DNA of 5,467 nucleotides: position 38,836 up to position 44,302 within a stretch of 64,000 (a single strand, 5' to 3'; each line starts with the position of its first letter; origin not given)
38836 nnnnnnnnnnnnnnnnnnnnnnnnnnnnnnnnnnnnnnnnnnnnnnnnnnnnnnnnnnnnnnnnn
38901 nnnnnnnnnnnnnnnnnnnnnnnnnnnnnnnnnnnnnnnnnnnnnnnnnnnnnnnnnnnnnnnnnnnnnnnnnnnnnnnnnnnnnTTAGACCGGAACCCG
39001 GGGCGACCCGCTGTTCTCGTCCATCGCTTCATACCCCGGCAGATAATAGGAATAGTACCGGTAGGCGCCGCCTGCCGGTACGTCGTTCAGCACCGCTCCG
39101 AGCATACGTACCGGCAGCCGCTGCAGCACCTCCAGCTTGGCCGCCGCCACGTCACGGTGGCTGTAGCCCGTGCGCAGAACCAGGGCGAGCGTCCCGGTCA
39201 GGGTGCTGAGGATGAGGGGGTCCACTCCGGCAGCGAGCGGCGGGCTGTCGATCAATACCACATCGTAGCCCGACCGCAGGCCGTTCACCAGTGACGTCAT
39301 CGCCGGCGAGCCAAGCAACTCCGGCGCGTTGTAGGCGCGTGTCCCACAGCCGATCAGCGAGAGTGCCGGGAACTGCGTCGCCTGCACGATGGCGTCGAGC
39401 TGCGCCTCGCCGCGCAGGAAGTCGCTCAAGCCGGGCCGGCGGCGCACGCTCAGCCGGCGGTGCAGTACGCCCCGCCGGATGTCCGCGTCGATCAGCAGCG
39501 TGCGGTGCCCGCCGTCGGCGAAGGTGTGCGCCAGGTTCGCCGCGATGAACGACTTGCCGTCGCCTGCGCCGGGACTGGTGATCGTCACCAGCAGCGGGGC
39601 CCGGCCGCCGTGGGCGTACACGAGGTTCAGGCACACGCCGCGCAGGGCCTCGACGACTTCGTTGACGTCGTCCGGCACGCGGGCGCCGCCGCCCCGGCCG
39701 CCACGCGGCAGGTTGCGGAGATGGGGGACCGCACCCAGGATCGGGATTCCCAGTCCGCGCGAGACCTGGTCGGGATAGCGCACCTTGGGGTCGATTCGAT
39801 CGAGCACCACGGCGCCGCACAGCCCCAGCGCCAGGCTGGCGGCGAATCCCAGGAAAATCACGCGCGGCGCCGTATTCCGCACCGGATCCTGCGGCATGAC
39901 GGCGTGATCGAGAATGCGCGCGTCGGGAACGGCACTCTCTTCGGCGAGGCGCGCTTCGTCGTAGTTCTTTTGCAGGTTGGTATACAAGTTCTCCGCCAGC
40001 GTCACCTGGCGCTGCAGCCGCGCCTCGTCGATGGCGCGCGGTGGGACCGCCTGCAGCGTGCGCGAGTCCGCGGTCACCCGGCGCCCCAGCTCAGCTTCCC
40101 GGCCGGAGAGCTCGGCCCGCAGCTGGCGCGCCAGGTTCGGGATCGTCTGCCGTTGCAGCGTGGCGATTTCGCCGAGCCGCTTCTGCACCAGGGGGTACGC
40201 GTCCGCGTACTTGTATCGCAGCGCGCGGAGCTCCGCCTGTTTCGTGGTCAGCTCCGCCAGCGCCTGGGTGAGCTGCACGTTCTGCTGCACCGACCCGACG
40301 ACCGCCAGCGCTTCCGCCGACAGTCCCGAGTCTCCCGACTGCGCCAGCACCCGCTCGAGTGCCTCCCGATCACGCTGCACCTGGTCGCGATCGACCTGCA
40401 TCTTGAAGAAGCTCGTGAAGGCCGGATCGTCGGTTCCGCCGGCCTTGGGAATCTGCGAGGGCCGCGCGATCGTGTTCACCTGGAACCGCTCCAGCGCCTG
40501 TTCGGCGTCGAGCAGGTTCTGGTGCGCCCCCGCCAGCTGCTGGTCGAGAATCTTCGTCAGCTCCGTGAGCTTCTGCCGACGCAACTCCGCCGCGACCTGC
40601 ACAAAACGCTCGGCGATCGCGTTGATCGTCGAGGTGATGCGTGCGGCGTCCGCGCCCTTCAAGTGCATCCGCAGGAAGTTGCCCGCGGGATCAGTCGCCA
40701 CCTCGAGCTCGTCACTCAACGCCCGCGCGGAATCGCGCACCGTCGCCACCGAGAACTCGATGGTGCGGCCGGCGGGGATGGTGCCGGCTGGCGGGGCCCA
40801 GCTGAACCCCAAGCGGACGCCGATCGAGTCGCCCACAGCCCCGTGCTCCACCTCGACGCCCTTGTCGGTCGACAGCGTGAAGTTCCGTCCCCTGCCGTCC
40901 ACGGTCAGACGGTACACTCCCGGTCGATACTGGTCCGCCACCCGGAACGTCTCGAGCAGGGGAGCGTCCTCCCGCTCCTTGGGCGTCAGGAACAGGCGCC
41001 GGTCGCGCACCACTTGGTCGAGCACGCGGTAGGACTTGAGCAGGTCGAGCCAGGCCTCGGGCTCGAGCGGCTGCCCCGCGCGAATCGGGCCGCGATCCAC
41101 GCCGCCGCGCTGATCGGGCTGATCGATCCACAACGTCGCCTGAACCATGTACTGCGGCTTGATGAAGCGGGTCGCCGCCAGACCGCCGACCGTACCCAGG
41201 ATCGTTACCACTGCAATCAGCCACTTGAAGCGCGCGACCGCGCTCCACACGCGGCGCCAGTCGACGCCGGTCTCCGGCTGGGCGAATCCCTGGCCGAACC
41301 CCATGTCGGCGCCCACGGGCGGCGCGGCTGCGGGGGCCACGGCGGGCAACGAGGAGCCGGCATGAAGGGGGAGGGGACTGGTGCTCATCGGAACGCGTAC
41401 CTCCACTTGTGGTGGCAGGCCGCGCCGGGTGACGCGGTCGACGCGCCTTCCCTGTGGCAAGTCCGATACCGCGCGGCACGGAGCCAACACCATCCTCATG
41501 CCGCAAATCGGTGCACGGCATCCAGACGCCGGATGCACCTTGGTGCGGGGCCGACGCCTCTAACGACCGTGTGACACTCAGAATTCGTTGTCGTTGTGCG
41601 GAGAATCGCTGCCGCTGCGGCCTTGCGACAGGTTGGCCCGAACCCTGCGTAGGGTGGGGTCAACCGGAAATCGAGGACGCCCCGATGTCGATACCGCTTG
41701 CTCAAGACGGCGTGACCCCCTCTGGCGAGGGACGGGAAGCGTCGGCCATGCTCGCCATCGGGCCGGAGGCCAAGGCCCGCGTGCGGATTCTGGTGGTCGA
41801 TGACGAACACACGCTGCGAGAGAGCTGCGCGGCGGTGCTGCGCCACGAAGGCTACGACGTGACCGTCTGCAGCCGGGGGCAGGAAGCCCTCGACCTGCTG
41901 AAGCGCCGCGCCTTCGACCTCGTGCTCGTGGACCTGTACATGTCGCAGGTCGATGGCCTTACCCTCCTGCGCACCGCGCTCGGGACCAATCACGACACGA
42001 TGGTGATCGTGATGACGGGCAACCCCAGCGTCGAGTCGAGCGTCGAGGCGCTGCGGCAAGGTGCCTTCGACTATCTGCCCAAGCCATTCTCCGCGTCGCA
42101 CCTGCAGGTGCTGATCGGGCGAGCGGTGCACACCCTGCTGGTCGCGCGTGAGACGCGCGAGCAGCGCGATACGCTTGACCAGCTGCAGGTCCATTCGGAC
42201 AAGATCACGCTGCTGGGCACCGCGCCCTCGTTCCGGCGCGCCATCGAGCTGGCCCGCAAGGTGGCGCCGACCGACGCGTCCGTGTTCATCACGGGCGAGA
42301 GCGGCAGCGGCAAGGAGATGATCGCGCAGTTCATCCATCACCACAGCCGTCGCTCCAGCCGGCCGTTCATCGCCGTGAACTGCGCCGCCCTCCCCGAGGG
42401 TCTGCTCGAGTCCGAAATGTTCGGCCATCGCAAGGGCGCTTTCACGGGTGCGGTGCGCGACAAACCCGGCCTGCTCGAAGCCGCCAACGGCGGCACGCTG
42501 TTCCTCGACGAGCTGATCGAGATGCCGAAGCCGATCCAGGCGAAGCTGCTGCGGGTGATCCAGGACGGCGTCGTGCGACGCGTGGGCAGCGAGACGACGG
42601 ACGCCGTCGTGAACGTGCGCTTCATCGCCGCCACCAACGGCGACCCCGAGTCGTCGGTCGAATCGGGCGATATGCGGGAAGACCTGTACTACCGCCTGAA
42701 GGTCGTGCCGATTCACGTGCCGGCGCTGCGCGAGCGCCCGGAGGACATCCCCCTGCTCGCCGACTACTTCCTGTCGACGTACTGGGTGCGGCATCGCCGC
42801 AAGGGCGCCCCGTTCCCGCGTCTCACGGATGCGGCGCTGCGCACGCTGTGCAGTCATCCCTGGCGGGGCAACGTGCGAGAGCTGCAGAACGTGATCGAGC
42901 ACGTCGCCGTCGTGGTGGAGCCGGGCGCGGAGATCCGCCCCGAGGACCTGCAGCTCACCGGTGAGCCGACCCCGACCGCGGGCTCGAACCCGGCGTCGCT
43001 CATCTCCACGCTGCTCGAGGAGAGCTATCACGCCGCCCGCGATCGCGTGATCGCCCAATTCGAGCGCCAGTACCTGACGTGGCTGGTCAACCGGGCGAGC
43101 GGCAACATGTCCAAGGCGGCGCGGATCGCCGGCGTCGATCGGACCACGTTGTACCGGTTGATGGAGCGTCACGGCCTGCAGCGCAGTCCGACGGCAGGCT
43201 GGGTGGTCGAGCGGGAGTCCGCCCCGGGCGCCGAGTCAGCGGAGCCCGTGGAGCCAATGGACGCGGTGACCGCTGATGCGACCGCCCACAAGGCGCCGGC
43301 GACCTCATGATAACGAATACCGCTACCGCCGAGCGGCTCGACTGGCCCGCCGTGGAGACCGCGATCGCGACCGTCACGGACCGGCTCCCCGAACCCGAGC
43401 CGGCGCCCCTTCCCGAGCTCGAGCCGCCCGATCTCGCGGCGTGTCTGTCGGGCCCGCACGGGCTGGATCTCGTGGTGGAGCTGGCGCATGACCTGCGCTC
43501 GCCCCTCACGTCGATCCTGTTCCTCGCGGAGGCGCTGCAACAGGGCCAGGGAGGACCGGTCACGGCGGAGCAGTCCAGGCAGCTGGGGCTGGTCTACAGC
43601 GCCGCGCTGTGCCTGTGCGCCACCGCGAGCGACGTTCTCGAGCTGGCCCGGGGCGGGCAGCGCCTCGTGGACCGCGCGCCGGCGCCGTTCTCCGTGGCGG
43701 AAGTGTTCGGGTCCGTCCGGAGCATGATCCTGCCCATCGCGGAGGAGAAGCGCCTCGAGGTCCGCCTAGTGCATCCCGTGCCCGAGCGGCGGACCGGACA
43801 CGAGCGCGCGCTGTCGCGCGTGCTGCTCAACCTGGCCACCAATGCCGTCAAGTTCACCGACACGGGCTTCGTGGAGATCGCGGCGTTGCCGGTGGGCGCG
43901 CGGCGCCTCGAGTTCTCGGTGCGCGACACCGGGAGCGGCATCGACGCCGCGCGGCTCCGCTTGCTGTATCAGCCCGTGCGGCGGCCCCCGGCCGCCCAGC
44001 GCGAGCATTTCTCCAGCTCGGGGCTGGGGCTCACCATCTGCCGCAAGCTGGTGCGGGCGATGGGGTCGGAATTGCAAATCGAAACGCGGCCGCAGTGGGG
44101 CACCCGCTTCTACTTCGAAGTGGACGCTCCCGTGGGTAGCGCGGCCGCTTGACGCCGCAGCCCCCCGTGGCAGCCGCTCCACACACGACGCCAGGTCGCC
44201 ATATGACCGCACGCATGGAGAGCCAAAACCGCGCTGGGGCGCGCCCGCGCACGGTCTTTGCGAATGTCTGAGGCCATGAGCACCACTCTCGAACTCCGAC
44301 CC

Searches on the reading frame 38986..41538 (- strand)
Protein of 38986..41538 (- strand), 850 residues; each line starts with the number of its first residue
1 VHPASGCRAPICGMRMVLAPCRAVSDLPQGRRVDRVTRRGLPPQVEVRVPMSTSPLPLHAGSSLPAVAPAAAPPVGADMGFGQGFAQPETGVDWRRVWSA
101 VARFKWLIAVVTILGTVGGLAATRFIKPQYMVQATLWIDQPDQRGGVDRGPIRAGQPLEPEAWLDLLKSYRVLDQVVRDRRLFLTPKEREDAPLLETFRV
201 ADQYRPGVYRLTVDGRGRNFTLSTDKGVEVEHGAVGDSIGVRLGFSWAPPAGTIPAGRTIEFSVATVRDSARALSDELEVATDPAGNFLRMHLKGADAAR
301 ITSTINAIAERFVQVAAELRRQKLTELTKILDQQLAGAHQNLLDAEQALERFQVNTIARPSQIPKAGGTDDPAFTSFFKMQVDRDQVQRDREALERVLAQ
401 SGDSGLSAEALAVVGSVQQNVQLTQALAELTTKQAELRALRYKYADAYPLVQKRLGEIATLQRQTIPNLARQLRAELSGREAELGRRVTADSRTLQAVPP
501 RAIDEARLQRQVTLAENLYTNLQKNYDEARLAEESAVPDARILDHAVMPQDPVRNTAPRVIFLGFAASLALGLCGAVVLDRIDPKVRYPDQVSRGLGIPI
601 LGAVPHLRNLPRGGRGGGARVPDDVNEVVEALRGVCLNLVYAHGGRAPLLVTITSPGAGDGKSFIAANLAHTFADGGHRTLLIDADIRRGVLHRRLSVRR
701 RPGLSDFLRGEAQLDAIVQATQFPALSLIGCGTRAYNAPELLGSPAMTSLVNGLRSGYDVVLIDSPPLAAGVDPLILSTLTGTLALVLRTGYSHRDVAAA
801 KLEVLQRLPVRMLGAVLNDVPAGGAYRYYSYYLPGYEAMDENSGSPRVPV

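Call 55: search_protein_families(library=pfam, proteins=[window:38986-41538:-], max_evalue=0.001)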
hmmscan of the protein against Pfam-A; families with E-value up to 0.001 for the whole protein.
window:38986-41538:- (850 aa): 5 families
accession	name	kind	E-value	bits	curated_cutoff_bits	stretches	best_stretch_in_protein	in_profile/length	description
PF13807.11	GNVR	-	6e-10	39.3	27.7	1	507-577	8-78/82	G-rich domain on putative tyrosine kinase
PF02706.20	Wzz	-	7.2e-08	33.1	25.5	1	92-179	3-90/91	Chain length determinant protein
PF01656.29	CbiA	-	1.9e-07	31.5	25.4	1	651-722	1-54/125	CobQ/CobB/MinD/ParA nucleotide binding domain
PF13614.12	AAA_31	-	6.9e-06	26.5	27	1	657-768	10-128/177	AAA domain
PF10609.15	ParA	-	0.00023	21.1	27.1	1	651-818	6-173/246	NUBPL iron-transfer P-loop NTPase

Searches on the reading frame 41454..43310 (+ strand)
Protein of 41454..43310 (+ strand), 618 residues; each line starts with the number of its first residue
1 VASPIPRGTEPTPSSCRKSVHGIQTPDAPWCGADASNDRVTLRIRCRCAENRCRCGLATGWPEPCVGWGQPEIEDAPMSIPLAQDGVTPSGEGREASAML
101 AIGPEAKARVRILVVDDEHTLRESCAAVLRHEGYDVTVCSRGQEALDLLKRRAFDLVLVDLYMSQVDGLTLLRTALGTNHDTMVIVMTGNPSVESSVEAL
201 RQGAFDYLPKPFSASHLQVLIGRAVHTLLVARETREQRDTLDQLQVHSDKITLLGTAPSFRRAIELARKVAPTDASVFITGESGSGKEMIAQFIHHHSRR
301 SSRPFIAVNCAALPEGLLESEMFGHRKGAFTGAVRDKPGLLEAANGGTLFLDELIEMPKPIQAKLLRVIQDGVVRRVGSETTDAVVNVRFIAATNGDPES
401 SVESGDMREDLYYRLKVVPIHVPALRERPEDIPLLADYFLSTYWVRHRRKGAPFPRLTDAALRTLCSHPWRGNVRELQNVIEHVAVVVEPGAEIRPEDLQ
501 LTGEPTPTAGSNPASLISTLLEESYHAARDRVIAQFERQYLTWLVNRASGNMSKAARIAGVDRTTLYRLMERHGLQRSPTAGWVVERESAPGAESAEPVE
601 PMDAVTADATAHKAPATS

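Call 55: search_protein_families(library=pfam, proteins=[window:41454-43310:+], max_evalue=0.001)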
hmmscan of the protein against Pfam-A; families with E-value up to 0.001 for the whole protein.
window:41454-43310:+ (618 aa): 8 families
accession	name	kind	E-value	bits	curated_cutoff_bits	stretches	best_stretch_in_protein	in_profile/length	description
PF00158.32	Sigma54_activat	-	2.1e-66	223.2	20.2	1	254-421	2-168/168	Sigma-54 interaction domain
PF00072.30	Response_reg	-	1.6e-26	93.1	30.2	1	112-219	1-108/111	Response regulator receiver domain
PF14532.12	Sigma54_activ_2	-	1.1e-19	71.5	25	1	269-425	16-138/138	Sigma-54 interaction domain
PF25601.1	AAA_lid_14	-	1.8e-19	69.8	27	1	426-502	1-73/87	AAA+ ATPase lid domain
PF07728.20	AAA_5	-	1.6e-08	35.1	22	1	277-409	2-133/139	AAA domain (dynein-related subfamily)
PF01078.27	Mg_chelatase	-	5.5e-06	26.4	20.3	0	332-398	93-160/207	Magnesium chelatase, subunit ChlI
PF02954.25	HTH_8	-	9.5e-06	25.7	22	1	533-572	2-41/42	Bacterial regulatory protein, Fis family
PF07724.20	AAA_2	-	0.00015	22.3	27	1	275-397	4-126/166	AAA domain (Cdc48 subfamily)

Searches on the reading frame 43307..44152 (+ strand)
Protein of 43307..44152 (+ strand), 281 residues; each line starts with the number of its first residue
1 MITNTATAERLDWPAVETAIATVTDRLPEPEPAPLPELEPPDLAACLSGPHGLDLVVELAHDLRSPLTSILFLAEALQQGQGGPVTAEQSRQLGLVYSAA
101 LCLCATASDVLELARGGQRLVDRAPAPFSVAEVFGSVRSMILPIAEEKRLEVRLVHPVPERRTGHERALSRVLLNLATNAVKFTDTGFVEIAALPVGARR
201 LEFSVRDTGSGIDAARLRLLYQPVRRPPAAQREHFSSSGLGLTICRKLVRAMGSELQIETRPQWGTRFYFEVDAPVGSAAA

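Call 55: search_protein_families(library=pfam, proteins=[window:43307-44152:+], max_evalue=0.001)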
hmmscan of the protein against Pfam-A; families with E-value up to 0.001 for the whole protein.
window:43307-44152:+ (281 aa): 3 families
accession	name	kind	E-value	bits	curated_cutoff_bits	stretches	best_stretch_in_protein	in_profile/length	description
PF02518.31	HATPase_c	-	9.4e-22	78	26.4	1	165-274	2-109/111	Histidine kinase-, DNA gyrase B-, and HSP90-like ATPase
PF00512.31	HisKA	-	1.5e-07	31.8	26.9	1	59-117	9-64/66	His Kinase A (phospho-acceptor) domain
PF13581.12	HATPase_c_2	-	0.00057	20.3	27.4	0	176-252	43-112/127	Histidine kinase-like ATPase domain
